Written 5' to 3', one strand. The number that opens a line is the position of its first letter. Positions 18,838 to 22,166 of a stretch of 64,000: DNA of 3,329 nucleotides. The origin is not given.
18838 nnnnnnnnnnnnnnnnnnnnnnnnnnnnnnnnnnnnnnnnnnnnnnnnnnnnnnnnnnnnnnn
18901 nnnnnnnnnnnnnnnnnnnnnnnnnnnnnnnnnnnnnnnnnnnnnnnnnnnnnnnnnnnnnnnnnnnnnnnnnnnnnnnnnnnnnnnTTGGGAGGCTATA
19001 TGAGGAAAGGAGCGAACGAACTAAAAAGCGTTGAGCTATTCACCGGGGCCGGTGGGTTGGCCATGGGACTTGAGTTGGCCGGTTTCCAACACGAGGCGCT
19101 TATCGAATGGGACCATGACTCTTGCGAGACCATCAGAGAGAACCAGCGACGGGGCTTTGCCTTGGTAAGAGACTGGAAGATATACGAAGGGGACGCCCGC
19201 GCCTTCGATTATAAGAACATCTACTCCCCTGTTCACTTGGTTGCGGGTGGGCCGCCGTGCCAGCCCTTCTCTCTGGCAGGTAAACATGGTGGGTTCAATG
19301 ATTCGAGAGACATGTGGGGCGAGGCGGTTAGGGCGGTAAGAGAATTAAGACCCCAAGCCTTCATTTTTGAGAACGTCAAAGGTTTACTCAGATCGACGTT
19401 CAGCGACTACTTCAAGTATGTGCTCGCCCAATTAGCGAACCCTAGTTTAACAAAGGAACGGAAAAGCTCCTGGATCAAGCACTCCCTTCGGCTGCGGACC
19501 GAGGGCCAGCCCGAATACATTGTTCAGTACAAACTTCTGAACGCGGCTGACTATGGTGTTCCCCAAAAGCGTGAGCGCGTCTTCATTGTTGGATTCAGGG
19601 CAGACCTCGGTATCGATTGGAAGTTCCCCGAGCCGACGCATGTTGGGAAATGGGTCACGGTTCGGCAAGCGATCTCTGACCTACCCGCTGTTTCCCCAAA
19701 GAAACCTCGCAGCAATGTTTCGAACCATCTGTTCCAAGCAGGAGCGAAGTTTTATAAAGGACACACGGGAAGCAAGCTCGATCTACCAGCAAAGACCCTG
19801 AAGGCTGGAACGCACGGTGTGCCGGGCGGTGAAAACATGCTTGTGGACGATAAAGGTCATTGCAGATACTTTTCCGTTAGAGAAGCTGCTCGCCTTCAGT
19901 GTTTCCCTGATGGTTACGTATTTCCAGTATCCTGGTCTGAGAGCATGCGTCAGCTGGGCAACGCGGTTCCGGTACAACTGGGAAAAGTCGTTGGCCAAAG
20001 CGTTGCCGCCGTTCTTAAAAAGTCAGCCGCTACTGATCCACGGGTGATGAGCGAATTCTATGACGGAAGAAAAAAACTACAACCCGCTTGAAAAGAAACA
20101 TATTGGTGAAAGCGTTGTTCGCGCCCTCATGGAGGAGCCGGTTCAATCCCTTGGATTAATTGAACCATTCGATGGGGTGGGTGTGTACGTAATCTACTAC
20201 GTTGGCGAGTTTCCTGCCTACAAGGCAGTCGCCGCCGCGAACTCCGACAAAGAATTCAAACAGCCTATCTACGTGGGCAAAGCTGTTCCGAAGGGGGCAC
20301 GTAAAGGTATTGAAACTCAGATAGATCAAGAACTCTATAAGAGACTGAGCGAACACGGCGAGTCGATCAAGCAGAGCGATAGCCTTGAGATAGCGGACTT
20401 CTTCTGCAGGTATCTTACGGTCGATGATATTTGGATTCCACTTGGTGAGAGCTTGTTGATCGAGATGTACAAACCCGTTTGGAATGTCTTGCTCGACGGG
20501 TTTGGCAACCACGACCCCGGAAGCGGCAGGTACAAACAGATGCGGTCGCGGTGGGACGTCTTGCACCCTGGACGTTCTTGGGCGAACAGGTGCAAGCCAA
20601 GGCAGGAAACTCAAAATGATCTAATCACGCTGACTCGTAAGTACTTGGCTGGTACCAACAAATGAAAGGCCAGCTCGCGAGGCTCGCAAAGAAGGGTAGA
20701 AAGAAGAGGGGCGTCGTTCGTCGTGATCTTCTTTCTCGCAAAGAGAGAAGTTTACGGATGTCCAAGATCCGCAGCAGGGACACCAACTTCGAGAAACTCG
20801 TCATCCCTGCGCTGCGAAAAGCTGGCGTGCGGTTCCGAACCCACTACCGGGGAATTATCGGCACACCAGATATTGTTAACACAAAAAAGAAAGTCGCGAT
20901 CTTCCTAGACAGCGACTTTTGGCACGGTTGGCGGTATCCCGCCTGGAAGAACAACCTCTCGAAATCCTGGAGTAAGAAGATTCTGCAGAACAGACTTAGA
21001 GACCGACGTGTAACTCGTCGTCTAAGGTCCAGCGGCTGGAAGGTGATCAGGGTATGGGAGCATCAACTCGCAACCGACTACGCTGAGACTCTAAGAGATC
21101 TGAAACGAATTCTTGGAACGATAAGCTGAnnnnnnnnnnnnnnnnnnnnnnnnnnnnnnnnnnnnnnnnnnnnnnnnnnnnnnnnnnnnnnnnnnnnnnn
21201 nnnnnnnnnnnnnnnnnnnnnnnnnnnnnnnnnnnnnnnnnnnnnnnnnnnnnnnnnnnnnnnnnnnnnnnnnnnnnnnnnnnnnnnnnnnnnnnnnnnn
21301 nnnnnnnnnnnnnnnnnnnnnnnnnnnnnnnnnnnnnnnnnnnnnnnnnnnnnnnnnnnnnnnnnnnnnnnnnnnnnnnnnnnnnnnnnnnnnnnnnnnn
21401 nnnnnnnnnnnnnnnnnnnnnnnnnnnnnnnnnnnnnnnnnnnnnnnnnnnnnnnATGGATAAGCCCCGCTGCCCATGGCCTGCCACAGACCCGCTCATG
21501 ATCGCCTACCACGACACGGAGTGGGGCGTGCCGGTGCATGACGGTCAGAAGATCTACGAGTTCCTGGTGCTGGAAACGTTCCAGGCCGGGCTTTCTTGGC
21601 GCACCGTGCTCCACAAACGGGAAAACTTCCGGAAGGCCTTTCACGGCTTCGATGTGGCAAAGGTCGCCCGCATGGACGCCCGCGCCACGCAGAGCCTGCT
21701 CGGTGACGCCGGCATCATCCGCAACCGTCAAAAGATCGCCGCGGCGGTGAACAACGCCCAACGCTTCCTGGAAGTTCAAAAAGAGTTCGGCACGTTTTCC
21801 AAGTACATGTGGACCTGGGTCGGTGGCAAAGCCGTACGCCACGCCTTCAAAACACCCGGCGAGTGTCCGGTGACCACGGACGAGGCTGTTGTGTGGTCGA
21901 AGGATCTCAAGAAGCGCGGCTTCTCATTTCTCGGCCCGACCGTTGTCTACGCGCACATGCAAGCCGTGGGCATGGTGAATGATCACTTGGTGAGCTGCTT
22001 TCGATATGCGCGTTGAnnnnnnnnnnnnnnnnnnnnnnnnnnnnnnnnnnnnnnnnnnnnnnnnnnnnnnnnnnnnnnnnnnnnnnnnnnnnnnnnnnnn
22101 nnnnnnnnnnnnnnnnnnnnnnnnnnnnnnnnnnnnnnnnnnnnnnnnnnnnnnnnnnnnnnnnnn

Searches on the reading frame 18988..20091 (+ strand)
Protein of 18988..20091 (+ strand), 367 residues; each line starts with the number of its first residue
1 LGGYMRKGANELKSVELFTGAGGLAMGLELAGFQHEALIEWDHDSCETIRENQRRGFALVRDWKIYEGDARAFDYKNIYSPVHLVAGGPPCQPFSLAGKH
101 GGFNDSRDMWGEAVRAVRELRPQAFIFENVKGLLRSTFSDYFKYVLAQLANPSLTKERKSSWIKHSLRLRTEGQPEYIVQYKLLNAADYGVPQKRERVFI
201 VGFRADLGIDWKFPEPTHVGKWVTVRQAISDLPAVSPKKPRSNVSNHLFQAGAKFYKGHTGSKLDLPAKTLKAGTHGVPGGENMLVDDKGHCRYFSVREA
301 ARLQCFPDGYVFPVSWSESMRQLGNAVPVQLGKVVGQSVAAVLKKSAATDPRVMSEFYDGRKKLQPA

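Call 72: search_protein_families(library=pfam, proteins=[window:18988-20091:+], max_evalue=0.001)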
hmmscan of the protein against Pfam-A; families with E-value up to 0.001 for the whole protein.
window:18988-20091:+ (367 aa): 1 family
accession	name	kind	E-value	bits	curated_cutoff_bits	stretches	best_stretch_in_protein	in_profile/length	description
PF00145.23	DNA_methylase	-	1.1e-59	202.9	22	1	13-338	2-321/324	C-5 cytosine-specific DNA methylase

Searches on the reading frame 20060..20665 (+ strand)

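Call 72: search_protein_families(library=pfam, proteins=[window:20060-20665:+], max_evalue=0.001)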
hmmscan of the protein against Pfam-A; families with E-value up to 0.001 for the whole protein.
window:20060-20665:+ (201 aa): 1 family
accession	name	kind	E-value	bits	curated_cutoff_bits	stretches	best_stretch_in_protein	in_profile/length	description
PF09517.16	RE_Eco29kI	-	8.1e-69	231.1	30.8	1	35-190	1-158/164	Eco29kI restriction endonuclease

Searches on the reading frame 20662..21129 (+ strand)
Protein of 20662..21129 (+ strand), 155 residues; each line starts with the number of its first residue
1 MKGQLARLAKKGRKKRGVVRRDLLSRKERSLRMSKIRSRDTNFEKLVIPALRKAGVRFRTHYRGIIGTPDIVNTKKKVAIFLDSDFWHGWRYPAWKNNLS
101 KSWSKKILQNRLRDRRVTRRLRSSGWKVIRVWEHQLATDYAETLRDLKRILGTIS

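Call 72: search_protein_families(library=pfam, proteins=[window:20662-21129:+], max_evalue=0.001)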
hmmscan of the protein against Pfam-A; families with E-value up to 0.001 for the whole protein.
window:20662-21129:+ (155 aa): 3 families
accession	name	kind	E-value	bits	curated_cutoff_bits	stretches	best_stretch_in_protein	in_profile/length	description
PF03852.21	Vsr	-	1.5e-18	66.8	27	1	22-90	2-70/74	DNA mismatch endonuclease Vsr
PF18741.7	MTES_1575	-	3.4e-07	30.7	38.2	1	108-149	53-94/96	REase_MTES_1575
PF04480.18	DUF559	-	0.00089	19.5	20.6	0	111-149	68-106/109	Protein of unknown function (DUF559)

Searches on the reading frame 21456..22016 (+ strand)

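Call 72: search_protein_families(library=pfam, proteins=[window:21456-22016:+], max_evalue=0.001)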
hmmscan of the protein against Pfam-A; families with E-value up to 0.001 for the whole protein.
window:21456-22016:+ (186 aa): 1 family
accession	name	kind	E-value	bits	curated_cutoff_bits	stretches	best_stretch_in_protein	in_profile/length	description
PF03352.18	Adenine_glyco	-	1.9e-77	259.6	25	1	8-183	1-176/177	Methyladenine glycosylase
